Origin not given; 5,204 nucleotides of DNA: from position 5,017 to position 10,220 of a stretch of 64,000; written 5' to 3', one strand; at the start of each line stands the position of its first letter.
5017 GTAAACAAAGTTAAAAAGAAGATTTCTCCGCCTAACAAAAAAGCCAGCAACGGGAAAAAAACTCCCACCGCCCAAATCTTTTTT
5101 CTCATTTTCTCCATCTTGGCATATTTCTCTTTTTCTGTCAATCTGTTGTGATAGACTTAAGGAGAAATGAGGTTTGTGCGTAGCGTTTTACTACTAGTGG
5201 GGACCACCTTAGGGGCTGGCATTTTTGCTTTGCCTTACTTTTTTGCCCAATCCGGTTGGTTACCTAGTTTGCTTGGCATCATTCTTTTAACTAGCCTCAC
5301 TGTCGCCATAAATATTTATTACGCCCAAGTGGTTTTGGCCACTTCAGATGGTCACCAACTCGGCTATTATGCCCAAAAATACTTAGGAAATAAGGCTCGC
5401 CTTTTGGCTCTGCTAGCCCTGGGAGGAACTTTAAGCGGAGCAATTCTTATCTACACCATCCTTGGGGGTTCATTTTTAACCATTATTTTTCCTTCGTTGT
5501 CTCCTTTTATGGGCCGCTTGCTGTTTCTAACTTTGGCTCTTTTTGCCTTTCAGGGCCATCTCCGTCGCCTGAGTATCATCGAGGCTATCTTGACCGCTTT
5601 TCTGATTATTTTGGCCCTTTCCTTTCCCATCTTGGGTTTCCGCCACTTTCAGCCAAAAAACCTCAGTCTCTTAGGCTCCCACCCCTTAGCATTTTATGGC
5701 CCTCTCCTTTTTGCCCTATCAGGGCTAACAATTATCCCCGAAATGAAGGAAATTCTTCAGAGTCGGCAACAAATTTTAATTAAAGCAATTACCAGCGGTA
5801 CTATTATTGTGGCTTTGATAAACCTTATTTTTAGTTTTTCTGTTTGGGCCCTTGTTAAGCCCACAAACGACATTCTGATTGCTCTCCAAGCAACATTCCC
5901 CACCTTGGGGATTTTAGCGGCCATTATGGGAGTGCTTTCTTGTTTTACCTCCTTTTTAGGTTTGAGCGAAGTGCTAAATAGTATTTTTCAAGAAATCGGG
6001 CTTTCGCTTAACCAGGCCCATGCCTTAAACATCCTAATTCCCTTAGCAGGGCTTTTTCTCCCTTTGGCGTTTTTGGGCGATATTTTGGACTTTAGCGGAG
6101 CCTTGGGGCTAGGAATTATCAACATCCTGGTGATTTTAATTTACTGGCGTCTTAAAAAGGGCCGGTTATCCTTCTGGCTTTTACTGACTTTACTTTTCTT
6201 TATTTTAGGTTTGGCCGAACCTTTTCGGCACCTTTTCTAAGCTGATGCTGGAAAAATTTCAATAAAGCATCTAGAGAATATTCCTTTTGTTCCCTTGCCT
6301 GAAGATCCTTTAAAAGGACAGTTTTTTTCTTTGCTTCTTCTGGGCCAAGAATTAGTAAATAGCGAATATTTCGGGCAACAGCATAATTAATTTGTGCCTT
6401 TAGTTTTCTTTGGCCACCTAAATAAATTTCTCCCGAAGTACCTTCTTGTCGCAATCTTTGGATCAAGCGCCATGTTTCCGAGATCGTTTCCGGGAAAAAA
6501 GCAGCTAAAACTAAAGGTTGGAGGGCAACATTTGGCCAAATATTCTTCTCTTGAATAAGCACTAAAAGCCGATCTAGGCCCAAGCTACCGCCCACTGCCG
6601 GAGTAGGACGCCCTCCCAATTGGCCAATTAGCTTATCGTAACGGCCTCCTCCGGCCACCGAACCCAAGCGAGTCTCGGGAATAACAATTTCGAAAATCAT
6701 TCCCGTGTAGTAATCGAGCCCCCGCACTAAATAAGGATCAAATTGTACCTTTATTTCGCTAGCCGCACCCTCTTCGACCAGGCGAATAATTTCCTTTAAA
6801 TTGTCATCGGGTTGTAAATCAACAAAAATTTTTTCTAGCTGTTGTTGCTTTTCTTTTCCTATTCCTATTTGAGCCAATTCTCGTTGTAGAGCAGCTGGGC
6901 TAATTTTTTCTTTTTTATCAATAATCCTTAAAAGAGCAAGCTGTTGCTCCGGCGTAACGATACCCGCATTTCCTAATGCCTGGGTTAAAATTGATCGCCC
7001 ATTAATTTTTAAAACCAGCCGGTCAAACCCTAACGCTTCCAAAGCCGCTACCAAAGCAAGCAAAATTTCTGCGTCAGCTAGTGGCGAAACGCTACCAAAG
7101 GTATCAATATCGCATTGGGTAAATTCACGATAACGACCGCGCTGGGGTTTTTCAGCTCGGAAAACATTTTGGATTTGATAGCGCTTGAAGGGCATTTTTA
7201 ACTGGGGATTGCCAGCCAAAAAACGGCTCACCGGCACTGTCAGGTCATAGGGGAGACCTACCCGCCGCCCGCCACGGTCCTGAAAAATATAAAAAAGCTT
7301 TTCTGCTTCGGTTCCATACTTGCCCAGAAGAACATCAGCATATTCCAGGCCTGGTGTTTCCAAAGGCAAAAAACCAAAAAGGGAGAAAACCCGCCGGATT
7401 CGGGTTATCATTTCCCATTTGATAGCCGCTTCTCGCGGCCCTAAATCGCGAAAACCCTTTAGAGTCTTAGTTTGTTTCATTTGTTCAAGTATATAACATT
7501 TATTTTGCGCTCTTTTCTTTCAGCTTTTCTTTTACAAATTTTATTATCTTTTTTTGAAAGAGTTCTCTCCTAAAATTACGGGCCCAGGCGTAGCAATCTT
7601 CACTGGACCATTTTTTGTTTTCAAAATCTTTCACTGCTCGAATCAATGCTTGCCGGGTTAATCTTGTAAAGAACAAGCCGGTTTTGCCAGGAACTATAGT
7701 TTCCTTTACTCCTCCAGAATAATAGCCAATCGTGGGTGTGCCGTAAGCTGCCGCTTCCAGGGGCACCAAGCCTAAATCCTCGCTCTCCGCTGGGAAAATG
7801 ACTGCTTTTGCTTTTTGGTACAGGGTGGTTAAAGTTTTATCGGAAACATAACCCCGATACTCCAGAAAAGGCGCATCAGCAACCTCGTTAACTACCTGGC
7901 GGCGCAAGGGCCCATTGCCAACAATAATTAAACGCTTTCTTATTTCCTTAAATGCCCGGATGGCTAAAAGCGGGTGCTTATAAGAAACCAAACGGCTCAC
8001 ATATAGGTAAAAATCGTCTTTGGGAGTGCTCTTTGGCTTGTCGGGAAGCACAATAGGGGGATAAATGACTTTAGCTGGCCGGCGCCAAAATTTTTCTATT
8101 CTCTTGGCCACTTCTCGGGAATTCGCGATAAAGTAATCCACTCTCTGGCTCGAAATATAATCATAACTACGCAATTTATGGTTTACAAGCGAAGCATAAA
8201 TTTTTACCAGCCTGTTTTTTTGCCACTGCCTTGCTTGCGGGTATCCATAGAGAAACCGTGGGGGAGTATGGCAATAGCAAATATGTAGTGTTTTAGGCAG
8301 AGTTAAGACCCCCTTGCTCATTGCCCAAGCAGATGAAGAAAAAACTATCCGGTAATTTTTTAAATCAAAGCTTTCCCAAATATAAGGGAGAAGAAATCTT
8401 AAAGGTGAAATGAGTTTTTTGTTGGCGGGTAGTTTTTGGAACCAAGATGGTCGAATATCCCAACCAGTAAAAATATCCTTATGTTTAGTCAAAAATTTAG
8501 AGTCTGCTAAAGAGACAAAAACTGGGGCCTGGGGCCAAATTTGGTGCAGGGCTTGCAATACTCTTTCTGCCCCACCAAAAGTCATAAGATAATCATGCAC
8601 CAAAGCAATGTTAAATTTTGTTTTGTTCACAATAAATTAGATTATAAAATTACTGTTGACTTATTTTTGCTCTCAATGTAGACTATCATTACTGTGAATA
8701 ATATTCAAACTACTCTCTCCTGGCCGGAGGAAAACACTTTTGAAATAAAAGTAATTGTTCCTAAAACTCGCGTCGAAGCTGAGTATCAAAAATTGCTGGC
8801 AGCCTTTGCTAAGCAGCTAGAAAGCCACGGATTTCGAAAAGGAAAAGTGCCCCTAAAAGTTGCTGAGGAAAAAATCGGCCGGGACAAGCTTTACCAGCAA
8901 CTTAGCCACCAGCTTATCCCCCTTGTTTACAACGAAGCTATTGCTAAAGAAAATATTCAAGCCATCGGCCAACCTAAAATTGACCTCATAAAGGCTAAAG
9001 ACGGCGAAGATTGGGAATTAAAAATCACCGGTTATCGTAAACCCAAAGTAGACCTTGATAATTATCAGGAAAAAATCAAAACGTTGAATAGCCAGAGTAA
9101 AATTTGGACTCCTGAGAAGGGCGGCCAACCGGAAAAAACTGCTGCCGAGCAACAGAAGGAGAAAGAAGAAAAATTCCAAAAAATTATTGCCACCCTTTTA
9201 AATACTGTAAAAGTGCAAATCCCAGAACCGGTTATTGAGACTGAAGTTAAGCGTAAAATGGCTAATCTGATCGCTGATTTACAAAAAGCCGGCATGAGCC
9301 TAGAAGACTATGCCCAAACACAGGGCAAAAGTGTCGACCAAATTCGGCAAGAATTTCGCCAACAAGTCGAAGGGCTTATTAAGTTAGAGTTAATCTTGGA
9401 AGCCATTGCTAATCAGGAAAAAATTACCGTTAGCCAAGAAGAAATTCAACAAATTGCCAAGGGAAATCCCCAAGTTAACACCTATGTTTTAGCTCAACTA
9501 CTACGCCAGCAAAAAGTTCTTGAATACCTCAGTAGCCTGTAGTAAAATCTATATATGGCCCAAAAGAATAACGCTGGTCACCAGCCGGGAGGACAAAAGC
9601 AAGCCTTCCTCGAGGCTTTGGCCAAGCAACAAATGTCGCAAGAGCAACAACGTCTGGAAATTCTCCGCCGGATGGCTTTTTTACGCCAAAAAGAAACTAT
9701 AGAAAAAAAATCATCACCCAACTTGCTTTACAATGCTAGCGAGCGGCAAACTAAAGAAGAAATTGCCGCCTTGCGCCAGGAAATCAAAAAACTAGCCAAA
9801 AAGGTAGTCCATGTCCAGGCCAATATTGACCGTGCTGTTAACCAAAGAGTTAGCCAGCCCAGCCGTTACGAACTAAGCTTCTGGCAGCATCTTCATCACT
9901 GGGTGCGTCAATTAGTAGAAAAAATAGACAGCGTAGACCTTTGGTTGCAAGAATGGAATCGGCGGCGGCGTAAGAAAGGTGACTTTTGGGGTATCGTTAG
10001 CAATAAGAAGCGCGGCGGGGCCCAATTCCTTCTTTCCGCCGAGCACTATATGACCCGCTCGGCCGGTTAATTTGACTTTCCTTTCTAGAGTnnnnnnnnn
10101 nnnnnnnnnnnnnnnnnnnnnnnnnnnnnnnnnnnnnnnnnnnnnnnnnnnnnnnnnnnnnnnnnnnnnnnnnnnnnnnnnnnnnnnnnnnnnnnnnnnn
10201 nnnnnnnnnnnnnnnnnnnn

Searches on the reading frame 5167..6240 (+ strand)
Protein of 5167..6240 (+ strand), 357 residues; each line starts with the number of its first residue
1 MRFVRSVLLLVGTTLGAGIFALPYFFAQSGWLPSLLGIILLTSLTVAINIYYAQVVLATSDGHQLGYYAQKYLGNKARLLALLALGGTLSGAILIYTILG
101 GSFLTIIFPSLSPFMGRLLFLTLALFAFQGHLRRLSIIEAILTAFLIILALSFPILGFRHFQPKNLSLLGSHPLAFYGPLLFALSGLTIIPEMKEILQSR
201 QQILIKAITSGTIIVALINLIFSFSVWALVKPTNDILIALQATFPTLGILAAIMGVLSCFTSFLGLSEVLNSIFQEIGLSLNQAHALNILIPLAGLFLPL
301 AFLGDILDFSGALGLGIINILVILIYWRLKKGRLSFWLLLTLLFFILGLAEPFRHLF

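Call 53: search_protein_families(library=pfam, proteins=[window:5167-6240:+], max_evalue=0.00001)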
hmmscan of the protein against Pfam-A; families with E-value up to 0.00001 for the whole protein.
window:5167-6240:+ (357 aa): 2 families
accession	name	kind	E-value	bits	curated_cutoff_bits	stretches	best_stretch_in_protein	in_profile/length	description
PF01490.24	Aa_trans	-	1e-10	41.3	25.6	1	4-262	6-287/410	Transmembrane amino acid transporter protein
PF03222.19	Trp_Tyr_perm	-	1.7e-08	34.5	22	1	3-241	5-252/393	Tryptophan/tyrosine permease family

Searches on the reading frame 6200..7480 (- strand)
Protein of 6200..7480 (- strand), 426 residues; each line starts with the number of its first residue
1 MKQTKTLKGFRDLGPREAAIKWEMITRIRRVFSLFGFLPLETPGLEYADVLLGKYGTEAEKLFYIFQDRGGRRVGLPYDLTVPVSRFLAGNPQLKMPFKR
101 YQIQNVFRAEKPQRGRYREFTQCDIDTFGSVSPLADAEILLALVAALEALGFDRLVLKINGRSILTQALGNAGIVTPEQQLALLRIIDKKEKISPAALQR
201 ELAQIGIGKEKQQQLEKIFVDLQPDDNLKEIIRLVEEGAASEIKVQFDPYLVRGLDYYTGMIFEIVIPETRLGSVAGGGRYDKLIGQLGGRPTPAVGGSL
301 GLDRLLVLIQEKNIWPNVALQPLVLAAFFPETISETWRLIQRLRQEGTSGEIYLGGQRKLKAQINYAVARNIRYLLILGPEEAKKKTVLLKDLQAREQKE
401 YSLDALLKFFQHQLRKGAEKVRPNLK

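Call 53: search_protein_families(library=pfam, proteins=[window:6200-7480:-], max_evalue=0.00001)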
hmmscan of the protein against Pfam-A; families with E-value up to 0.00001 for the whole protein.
window:6200-7480:- (426 aa): 4 families
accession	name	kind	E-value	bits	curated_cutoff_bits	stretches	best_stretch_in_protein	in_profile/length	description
PF13393.11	tRNA-synt_His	-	3.5e-45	155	25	1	9-305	1-308/308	Histidyl-tRNA synthetase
PF03129.25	HGTP_anticodon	-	7.8e-10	39.2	21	1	335-411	17-92/94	Anticodon binding domain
PF00587.30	tRNA-synt_2b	-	5.8e-07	30.2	29.3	1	95-313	34-179/179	tRNA synthetase class II core domain (G, H, P, S and T)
PF00152.25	tRNA-synt_2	-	5.6e-06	26.1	25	0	20-126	24-120/308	tRNA synthetases class II (D, K and N)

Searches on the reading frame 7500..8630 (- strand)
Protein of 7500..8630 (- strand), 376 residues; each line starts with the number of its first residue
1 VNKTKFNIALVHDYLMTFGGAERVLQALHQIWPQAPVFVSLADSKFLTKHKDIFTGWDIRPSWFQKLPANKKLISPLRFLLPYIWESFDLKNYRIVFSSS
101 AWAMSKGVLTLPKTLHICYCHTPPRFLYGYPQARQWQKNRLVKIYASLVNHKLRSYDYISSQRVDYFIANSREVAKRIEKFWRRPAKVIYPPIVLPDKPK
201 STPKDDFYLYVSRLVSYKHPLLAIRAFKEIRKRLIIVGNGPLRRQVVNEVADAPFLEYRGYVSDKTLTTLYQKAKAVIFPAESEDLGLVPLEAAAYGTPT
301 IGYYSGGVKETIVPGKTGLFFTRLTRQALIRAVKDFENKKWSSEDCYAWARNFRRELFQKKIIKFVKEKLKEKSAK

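Call 53: search_protein_families(library=pfam, proteins=[window:7500-8630:-], max_evalue=0.00001)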
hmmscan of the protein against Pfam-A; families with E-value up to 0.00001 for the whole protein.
window:7500-8630:- (376 aa): 4 families
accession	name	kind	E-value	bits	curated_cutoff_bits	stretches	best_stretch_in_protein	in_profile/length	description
PF00534.26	Glycos_transf_1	-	3.5e-27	95.5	26.4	1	198-350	8-169/172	Glycosyl transferases group 1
PF13692.12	Glyco_trans_1_4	-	4.7e-20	72.7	27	1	209-334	5-137/142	Glycosyl transferases group 1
PF13439.12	Glyco_transf_4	-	1.1e-09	39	28.5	1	19-193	2-166/170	Glycosyltransferase Family 4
PF20706.3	GT4-conflict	-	1e-07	31.7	26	1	200-355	190-353/385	Family 4 Glycosyltransferase in conflict systems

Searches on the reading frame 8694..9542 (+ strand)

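Call 53: search_protein_families(library=pfam, proteins=[window:8694-9542:+], max_evalue=0.00001)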
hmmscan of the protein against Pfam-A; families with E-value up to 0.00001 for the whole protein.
window:8694-9542:+ (282 aa): 2 families
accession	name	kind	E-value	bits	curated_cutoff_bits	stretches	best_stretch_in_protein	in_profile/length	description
PF05697.18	Trigger_N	-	8.1e-26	91.5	22.2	1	11-129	8-124/144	Bacterial trigger factor protein (TF)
PF05698.19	Trigger_C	-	2.7e-22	80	22.7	1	150-255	15-120/162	Bacterial trigger factor protein (TF) C-terminus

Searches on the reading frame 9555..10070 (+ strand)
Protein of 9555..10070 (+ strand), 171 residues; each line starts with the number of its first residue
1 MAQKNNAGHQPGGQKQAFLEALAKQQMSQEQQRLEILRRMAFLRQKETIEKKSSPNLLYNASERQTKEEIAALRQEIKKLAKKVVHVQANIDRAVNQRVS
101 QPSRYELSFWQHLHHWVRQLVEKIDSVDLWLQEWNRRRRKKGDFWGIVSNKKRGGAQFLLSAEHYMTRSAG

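Call 53: search_protein_families(library=pfam, proteins=[window:9555-10070:+], max_evalue=0.00001)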
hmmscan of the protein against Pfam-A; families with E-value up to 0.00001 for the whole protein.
window:9555-10070:+ (171 aa): 1 family
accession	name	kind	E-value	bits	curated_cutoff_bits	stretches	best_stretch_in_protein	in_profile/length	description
PF18904.5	DUF5660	-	3.2e-25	88.9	24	1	62-171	2-109/109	Domain of unknown function (DUF5660)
